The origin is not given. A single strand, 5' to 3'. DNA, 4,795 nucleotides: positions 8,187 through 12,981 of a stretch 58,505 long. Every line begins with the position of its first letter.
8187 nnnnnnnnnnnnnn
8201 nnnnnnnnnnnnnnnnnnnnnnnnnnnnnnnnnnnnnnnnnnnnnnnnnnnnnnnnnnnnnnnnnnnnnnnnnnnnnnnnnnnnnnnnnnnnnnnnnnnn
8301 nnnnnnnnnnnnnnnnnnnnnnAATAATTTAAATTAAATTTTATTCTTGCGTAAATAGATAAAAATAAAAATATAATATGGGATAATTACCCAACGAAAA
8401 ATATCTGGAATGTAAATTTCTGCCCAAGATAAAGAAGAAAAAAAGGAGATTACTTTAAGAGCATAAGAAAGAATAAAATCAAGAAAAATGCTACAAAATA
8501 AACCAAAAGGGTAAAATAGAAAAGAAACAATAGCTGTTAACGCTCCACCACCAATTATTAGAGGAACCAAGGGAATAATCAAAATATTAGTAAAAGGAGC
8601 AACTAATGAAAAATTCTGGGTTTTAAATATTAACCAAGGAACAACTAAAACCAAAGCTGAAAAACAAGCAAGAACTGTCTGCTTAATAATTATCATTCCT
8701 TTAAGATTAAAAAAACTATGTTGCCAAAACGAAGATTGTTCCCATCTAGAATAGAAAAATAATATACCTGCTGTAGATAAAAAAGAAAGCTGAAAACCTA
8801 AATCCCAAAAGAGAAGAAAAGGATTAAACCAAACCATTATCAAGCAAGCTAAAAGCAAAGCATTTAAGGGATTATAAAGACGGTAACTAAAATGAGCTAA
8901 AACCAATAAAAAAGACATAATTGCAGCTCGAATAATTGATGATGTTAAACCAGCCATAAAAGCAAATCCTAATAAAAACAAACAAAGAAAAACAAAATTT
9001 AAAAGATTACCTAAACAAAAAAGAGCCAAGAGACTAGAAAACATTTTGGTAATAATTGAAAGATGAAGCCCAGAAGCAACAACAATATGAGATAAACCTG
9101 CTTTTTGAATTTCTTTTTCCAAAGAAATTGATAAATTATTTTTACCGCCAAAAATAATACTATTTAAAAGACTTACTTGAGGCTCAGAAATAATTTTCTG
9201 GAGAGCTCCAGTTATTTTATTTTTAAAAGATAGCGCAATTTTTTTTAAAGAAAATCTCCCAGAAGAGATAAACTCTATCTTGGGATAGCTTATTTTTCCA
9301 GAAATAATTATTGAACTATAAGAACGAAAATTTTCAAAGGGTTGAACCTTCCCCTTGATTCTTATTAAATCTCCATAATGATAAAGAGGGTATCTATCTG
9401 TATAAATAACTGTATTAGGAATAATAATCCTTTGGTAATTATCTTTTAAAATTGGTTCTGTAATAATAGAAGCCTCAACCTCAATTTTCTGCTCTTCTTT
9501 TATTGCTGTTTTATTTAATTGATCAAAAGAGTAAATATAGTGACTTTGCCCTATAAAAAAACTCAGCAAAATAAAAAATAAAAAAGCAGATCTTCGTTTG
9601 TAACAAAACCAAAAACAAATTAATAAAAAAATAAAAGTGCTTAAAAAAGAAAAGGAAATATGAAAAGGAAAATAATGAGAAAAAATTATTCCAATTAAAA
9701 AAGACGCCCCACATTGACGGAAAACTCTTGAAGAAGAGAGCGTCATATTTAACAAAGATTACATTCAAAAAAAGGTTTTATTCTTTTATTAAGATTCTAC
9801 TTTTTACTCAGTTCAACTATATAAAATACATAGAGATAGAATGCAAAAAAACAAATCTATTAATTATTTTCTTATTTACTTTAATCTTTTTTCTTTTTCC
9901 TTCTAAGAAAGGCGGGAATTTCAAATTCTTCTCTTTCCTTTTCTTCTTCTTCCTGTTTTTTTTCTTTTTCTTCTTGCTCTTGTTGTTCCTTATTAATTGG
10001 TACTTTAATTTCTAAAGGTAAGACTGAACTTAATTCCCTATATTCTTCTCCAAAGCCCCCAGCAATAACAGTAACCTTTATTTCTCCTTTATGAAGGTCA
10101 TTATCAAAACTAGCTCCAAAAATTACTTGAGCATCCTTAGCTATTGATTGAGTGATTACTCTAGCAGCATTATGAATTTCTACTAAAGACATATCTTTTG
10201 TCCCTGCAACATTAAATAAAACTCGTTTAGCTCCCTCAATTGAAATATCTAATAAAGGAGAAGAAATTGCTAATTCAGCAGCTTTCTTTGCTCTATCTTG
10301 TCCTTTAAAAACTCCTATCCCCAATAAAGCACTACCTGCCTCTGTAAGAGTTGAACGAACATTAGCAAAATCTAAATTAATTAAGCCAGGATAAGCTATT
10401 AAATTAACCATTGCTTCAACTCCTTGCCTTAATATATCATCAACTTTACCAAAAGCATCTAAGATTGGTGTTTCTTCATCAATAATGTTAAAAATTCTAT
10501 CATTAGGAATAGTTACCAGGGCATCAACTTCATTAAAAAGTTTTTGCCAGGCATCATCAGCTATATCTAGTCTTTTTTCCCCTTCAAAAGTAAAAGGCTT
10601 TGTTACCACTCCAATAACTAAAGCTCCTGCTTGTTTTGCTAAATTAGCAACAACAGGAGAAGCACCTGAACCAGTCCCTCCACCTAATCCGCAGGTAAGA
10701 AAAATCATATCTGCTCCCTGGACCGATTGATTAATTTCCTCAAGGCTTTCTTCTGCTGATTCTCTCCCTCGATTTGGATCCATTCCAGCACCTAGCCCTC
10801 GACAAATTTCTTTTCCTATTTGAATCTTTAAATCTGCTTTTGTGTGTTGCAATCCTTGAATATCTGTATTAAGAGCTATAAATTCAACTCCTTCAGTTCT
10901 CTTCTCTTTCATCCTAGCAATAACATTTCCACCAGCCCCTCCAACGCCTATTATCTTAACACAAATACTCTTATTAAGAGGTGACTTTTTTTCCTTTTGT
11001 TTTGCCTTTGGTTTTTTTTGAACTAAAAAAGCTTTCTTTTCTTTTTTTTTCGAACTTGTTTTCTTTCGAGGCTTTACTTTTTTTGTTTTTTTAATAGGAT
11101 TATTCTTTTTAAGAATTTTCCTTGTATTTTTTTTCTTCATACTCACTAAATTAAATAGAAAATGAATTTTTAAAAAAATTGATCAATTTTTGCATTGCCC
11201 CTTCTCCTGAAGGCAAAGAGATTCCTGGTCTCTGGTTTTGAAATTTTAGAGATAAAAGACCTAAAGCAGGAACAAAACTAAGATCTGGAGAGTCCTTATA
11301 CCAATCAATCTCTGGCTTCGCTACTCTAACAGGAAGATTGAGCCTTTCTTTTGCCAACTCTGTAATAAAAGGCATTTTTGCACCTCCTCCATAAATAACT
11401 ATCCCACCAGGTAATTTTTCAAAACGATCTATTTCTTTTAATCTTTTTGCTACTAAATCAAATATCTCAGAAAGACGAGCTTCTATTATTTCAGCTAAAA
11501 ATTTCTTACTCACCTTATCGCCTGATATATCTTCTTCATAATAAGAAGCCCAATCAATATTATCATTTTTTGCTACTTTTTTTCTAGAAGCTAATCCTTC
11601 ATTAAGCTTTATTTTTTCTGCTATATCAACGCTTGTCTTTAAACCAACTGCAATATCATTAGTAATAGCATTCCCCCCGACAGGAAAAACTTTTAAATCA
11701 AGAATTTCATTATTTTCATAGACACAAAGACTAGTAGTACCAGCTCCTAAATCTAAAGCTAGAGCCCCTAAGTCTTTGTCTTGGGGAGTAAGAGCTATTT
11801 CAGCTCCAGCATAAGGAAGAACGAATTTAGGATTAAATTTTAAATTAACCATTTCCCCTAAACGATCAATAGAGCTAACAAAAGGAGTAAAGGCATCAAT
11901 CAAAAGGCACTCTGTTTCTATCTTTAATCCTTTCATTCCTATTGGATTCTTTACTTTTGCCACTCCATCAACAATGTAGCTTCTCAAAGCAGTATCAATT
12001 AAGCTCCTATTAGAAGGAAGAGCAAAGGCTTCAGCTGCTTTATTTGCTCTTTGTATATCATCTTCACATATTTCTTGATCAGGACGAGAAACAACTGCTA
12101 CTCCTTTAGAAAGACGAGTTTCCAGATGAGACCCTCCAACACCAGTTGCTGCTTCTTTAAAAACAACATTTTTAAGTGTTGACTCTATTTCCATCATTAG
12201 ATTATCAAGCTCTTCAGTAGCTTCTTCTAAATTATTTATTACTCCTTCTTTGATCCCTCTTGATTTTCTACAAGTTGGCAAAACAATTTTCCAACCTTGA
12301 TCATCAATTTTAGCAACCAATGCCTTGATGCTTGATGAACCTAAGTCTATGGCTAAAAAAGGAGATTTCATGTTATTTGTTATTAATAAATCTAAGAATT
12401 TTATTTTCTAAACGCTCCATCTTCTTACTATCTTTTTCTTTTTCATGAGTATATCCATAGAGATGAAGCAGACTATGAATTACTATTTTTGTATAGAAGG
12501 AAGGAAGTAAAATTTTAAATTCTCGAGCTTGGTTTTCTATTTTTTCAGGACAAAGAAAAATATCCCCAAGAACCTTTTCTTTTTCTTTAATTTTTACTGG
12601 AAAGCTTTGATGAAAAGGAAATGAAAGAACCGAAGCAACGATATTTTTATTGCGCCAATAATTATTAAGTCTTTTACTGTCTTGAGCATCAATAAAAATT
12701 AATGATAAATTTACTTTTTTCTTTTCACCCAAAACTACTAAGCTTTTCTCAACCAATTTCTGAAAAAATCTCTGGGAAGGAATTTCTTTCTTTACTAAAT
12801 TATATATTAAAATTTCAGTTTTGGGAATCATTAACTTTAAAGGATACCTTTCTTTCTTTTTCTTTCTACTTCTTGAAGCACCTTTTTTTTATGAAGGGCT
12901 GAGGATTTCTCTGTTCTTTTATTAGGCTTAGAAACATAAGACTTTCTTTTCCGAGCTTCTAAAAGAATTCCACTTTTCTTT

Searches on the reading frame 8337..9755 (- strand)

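Call 40: search_protein_families(library=pfam, proteins=[window:8337-9755:-], max_evalue=0.0001)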
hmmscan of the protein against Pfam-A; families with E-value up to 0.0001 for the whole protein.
window:8337-9755:- (473 aa): 2 families
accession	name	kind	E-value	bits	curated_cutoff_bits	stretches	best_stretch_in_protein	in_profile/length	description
PF03772.21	Competence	-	1.3e-48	166.2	23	1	200-468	1-264/270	Competence protein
PF13567.11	DUF4131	-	7.6e-08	32.7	31.6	1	34-144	6-137/165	Domain of unknown function (DUF4131)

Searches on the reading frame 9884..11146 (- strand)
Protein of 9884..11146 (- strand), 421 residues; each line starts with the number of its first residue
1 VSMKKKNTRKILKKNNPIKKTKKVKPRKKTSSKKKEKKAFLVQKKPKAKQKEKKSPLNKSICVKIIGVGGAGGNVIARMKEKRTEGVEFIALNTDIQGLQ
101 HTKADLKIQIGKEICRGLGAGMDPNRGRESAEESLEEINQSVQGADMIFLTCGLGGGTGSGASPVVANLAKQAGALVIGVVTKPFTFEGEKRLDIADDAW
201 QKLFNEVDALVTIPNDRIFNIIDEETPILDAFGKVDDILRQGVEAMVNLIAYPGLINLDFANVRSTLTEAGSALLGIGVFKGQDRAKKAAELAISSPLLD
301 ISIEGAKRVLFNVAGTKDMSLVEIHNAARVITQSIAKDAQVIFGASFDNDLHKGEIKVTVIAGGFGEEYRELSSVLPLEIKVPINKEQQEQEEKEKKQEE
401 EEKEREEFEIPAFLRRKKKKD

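Call 40: search_protein_families(library=pfam, proteins=[window:9884-11146:-], max_evalue=0.0001)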
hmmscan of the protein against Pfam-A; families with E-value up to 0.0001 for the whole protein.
window:9884-11146:- (421 aa): 2 families
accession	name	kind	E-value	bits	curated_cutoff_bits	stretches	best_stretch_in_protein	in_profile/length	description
PF00091.31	Tubulin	-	5.7e-43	147.9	33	1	63-223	2-190/190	Tubulin/FtsZ family, GTPase domain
PF12327.13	FtsZ_C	-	1.2e-29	102.8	27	1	271-365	1-94/95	FtsZ family, C-terminal domain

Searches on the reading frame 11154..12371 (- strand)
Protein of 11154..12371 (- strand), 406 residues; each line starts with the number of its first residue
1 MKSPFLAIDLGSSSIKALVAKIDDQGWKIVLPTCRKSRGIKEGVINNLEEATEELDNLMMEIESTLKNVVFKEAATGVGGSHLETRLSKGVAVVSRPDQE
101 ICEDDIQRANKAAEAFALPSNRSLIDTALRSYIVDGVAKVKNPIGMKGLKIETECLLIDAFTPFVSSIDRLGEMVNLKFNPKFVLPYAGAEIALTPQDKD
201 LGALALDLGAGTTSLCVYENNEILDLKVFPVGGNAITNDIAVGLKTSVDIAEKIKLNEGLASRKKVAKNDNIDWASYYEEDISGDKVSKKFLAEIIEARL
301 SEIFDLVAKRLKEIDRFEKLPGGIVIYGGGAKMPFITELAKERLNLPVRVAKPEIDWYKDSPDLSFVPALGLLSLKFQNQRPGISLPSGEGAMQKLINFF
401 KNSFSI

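Call 40: search_protein_families(library=pfam, proteins=[window:11154-12371:-], max_evalue=0.0001)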
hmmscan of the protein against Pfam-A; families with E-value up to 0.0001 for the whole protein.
window:11154-12371:- (406 aa): 4 families
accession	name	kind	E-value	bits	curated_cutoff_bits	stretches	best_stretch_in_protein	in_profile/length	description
PF14450.12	FtsA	-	5.5e-29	101.5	31.8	1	205-358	2-114/127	Cell division protein FtsA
PF02491.25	SHS2_FTSA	-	6.9e-16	58.8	25.4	1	80-158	1-78/79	SHS2 domain inserted in FTSA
PF06723.19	MreB_Mbl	-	3.4e-11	43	27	1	199-352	143-305/327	MreB/Mbl protein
PF11104.14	PilM_2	-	4.7e-07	29.5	27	0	197-261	176-240/340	Type IV pilus assembly protein PilM;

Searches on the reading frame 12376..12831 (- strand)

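Call 40: search_protein_families(library=pfam, proteins=[window:12376-12831:-], max_evalue=0.0001)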
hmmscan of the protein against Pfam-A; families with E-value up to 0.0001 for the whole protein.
window:12376-12831:- (152 aa): 1 family
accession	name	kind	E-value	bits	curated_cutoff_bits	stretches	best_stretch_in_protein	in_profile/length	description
PF02130.23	YbeY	-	4.7e-30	104.5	25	1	16-147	4-127/129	Endoribonuclease YbeY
